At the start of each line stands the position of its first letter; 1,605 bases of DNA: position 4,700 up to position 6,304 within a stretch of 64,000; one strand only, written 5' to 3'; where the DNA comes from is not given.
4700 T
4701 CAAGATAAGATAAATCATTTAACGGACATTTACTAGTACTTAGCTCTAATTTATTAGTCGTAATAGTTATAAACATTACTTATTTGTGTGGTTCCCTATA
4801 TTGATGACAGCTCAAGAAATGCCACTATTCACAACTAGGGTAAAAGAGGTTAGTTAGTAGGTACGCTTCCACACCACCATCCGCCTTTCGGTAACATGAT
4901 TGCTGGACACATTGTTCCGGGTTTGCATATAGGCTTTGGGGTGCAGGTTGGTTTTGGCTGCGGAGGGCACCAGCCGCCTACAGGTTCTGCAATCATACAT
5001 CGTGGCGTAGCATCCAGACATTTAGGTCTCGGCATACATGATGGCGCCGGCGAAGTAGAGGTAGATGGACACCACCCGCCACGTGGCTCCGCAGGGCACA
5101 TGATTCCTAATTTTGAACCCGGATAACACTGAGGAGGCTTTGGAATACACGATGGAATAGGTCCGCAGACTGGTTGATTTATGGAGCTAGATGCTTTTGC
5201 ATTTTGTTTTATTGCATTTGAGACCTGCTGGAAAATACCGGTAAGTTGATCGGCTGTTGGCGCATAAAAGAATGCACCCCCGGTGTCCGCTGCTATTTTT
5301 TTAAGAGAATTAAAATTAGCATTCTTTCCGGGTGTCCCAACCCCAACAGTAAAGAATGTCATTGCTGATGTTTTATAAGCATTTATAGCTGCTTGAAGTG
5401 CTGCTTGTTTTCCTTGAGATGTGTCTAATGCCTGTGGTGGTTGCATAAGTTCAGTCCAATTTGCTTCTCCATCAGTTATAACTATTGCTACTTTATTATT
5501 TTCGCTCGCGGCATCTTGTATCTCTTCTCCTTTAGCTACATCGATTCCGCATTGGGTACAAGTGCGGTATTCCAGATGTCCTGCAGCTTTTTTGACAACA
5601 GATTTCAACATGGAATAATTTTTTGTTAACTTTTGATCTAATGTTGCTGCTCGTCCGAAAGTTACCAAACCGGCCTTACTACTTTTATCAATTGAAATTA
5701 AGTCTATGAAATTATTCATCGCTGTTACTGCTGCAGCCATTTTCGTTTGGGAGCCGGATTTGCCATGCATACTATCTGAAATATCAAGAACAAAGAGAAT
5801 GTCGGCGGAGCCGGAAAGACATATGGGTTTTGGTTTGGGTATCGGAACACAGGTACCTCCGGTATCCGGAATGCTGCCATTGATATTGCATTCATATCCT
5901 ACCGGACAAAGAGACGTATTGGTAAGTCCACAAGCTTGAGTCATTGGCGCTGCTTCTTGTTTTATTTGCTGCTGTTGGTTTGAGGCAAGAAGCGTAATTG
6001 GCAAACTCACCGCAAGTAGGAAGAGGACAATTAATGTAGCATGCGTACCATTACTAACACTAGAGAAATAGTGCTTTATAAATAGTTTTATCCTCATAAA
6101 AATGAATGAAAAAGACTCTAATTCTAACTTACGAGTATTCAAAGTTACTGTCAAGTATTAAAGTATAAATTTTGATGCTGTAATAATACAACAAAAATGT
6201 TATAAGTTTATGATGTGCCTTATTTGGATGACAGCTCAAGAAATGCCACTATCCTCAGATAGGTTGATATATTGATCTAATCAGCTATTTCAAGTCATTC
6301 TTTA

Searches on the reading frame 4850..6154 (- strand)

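Call 81: search_protein_families(library=pfam, proteins=[window:4850-6154:-], max_evalue=0.00001)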
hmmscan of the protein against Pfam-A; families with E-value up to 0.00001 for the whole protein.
window:4850-6154:- (434 aa): 2 families
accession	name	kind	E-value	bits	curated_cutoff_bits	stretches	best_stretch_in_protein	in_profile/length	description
PF00092.34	VWA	-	5.4e-17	63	23.8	1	118-310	1-174/174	von Willebrand factor type A domain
PF13519.12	VWA_2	-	5.1e-13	50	27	1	119-230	1-107/107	von Willebrand factor type A domain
